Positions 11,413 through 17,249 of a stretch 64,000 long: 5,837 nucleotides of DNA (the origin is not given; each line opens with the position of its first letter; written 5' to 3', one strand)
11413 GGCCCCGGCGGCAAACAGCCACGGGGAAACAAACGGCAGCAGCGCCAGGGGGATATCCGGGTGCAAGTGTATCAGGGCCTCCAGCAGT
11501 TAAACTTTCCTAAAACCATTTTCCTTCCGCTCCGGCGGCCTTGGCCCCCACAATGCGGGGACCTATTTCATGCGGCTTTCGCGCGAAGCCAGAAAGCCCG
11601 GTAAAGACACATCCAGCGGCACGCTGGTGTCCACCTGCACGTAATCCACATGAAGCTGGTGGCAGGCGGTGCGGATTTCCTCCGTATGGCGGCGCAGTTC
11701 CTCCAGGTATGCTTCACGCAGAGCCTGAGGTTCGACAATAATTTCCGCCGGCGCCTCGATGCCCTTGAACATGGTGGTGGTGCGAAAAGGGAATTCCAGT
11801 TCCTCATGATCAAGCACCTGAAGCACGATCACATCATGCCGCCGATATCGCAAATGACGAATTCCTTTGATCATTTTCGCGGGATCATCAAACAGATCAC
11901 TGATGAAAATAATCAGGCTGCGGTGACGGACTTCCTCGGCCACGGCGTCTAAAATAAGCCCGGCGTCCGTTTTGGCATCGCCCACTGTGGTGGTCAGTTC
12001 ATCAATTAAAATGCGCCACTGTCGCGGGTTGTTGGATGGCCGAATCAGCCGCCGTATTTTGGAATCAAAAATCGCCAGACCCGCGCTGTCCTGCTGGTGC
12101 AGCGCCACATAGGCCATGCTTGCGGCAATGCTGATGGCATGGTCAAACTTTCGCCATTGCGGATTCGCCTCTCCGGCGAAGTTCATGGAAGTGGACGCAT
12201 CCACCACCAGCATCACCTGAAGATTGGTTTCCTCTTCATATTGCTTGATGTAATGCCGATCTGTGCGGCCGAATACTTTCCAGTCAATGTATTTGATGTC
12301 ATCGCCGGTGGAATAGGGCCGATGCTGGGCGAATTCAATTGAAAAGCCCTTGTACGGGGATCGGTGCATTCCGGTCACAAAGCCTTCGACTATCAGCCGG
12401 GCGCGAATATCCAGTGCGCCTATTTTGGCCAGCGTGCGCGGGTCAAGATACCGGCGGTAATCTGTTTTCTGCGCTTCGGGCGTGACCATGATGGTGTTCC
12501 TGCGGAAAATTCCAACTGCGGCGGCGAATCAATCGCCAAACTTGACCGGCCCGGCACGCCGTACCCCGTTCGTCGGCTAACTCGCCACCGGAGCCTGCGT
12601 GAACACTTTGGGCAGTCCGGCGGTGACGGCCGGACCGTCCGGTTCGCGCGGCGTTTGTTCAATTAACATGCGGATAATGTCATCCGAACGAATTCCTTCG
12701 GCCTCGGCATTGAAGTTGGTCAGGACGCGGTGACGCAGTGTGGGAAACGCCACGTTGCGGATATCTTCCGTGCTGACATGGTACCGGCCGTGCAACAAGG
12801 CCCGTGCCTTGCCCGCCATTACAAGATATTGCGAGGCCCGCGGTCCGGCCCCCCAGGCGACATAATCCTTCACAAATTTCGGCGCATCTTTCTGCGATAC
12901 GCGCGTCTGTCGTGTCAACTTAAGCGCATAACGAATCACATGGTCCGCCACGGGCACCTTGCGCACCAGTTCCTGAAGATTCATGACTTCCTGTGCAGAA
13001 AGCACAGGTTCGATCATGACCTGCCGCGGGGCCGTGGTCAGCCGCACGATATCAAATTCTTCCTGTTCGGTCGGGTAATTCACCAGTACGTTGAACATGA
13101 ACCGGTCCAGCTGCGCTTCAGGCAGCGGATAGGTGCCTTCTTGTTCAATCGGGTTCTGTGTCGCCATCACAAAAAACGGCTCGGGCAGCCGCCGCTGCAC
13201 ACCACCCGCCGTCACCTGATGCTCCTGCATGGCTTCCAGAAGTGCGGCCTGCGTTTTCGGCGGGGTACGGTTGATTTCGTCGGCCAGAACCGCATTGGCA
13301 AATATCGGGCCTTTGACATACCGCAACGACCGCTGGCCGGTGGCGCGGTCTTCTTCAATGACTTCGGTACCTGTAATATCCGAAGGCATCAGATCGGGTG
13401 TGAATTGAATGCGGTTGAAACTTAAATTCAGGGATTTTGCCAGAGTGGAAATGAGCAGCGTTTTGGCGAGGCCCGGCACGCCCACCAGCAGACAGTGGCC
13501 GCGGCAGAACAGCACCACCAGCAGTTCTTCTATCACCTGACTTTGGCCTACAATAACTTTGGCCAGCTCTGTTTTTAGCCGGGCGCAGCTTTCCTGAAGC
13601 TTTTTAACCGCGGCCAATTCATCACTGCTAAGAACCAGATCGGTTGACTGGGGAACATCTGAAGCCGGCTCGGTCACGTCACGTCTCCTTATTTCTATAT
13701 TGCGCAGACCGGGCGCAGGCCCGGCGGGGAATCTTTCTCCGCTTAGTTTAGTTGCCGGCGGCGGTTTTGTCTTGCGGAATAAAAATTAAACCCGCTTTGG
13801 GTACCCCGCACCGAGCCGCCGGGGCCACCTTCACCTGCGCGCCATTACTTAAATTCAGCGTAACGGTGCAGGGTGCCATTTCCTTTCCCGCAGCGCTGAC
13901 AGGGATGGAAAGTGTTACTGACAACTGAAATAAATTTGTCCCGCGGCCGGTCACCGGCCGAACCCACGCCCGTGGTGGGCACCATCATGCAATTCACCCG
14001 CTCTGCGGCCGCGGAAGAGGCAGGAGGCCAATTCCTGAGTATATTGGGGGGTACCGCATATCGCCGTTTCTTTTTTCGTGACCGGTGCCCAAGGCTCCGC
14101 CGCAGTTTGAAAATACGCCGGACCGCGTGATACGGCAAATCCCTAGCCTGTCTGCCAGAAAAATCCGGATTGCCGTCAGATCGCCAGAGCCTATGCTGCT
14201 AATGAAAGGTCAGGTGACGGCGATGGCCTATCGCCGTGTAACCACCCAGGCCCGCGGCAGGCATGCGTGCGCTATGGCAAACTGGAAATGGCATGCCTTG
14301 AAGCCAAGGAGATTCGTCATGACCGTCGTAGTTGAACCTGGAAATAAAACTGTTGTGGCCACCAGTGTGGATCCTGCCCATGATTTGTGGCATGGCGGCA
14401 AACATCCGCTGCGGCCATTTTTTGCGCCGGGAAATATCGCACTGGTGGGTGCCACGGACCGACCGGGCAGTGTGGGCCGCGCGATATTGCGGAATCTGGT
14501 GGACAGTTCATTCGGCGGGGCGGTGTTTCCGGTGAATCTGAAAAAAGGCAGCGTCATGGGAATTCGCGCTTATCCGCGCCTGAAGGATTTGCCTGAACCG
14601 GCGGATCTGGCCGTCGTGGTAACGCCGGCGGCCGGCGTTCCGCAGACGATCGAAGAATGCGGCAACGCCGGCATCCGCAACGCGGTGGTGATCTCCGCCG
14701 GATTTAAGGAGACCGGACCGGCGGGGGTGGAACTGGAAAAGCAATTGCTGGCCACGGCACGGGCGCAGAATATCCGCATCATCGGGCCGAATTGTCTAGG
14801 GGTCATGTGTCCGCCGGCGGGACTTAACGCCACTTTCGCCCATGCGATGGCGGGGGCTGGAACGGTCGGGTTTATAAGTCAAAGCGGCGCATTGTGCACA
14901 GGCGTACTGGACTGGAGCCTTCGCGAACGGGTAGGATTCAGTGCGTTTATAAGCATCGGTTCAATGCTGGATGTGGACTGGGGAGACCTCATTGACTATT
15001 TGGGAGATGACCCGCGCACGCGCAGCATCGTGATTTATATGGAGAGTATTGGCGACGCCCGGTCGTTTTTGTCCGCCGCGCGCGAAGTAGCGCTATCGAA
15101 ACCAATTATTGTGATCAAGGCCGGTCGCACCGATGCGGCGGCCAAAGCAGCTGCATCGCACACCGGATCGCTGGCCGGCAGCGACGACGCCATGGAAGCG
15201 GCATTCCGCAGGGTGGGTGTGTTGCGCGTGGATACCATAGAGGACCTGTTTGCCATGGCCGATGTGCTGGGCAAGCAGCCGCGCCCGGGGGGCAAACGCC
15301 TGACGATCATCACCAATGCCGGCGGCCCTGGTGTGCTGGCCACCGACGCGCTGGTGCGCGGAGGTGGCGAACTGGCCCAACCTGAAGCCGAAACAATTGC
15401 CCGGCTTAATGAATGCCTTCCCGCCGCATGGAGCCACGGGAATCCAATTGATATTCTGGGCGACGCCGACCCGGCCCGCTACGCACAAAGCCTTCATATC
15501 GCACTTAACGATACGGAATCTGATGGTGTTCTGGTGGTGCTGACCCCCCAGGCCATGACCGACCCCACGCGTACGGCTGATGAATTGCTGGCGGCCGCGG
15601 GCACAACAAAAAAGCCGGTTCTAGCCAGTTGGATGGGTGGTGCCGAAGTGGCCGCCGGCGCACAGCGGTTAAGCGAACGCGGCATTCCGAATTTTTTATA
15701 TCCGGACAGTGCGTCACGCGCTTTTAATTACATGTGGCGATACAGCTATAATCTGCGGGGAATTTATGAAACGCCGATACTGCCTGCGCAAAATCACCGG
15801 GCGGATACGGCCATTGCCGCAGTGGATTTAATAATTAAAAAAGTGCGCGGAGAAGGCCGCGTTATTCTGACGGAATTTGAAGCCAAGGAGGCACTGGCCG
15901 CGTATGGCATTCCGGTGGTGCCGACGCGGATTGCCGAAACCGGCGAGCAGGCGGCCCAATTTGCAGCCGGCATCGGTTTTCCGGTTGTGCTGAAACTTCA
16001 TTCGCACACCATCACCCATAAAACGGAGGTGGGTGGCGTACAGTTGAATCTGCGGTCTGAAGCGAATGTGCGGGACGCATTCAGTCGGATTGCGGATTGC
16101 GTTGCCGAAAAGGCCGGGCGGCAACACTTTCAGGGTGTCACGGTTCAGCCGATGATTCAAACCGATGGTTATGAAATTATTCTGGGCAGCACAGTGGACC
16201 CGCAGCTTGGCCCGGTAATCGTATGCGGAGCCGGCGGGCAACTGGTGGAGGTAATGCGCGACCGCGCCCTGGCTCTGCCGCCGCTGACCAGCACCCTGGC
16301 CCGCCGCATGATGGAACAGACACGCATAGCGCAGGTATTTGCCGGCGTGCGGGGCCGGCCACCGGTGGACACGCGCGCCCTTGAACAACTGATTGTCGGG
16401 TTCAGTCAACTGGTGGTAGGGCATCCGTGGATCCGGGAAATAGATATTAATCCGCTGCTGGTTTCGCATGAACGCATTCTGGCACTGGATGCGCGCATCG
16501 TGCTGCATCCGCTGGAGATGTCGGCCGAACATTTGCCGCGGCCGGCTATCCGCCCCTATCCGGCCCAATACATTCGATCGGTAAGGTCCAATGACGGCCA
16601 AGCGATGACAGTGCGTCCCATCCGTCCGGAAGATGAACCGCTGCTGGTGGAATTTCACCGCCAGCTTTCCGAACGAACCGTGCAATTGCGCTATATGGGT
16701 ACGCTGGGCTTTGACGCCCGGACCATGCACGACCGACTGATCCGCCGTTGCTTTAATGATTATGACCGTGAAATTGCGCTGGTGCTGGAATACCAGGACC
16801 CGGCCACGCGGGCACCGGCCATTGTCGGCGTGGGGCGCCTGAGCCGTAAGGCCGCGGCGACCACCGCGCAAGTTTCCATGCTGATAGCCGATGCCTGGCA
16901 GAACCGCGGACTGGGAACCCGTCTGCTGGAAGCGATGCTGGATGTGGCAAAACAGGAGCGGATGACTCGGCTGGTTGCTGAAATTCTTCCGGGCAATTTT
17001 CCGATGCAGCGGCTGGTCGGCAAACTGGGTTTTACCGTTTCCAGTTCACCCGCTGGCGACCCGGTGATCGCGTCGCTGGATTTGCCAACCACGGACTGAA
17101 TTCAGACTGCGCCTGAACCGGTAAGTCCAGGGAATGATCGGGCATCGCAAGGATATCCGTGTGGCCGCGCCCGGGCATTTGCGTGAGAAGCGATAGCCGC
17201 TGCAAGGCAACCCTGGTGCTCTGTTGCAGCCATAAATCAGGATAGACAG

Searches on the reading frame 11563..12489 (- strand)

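Call 41: search_protein_families(library=pfam, proteins=[window:11563-12489:-], max_evalue=0.001)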
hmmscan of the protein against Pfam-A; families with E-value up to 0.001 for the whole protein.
window:11563-12489:- (308 aa): 2 families
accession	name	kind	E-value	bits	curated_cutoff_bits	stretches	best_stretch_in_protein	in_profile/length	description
PF01882.25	DUF58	-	1.7e-42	145.5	23.4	1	55-270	1-215/216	Protein of unknown function DUF58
PF13519.12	VWA_2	-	1.8e-08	35.4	27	1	92-198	1-105/107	von Willebrand factor type A domain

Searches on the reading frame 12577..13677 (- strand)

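Call 41: search_protein_families(library=pfam, proteins=[window:12577-13677:-], max_evalue=0.001)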
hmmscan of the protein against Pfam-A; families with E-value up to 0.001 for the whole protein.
window:12577-13677:- (366 aa): 6 families
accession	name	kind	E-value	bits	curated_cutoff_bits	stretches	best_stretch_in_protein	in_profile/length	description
PF07726.17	AAA_3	-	1.6e-62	209.6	27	1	61-195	1-131/131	ATPase family associated with various cellular activities (AAA)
PF17863.7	AAA_lid_2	-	3.2e-16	59.3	22.7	1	270-336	6-72/74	AAA lid domain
PF07728.20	AAA_5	-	1.2e-12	48.4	22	1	61-193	1-139/139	AAA domain (dynein-related subfamily)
PF20030.5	bpMoxR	-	1.8e-10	40.7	27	1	35-206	7-173/205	MoxR domain in the MoxR-vWA-beta-propeller ternary systems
PF00004.35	AAA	-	6.9e-05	23.7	21.2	1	62-176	1-111/131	ATPase family associated with various cellular activities (AAA)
PF00493.29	MCM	-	0.00013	21.6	23.3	1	56-178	54-175/224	MCM P-loop domain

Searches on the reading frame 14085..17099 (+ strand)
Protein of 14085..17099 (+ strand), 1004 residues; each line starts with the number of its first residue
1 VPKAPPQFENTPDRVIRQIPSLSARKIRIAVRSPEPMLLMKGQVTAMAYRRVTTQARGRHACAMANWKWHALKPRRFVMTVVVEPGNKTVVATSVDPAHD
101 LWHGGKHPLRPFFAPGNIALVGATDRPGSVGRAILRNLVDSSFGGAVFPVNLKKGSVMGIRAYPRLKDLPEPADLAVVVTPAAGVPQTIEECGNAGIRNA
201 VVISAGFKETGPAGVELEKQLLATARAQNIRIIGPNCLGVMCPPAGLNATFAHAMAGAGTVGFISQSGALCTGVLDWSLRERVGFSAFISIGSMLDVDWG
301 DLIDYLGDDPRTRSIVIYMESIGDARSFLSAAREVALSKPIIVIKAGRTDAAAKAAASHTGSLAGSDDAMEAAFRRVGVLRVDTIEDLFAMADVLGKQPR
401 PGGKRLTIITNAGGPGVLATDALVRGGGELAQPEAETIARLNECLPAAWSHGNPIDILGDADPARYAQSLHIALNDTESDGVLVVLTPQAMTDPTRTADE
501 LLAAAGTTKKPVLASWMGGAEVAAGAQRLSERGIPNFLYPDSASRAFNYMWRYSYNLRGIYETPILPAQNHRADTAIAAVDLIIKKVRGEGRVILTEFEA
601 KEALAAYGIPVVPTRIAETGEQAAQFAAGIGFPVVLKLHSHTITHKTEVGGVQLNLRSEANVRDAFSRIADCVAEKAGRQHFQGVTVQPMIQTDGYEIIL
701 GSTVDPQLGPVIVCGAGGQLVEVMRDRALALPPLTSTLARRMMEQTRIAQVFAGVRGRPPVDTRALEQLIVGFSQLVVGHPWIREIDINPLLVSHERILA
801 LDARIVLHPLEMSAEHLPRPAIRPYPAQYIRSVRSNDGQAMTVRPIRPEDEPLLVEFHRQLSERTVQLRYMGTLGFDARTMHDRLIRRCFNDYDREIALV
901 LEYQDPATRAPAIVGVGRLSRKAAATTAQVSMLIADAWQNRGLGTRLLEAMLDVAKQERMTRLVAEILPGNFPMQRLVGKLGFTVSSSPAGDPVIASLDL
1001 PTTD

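Call 41: search_protein_families(library=pfam, proteins=[window:14085-17099:+], max_evalue=0.001)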
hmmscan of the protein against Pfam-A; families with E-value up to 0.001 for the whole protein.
window:14085-17099:+ (1004 aa): 9 families
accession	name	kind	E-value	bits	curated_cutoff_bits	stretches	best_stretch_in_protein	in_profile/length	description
PF13549.11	ATP-grasp_5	-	4.1e-85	285.1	27.6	1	587-807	2-221/221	ATP-grasp domain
PF13607.11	Succ_CoA_lig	-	7.9e-57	191.3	27.4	1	258-395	1-138/138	Succinyl-CoA ligase like flavodoxin domain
PF13380.12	CoA_binding_2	-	1.4e-24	87.2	22.8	1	117-242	2-115/116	CoA binding domain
PF13302.13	Acetyltransf_3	-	1.2e-12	49.1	25.4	1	842-984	3-138/138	Acetyltransferase (GNAT) domain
PF19045.5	Ligase_CoA_2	-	2.9e-12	47.4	23.7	1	407-542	2-142/162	Ligase-CoA domain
PF00583.31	Acetyltransf_1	-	1.9e-09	38.2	20.7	1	890-983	24-116/116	Acetyltransferase (GNAT) family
PF02629.25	CoA_binding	-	6.4e-09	36.9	22.3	1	115-206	3-97/97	CoA binding domain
PF13508.13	Acetyltransf_7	-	3e-05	24.8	27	1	912-984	13-83/84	Acetyltransferase (GNAT) domain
PF13420.13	Acetyltransf_4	-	0.00043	20.8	24.3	0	893-985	44-136/155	Acetyltransferase (GNAT) domain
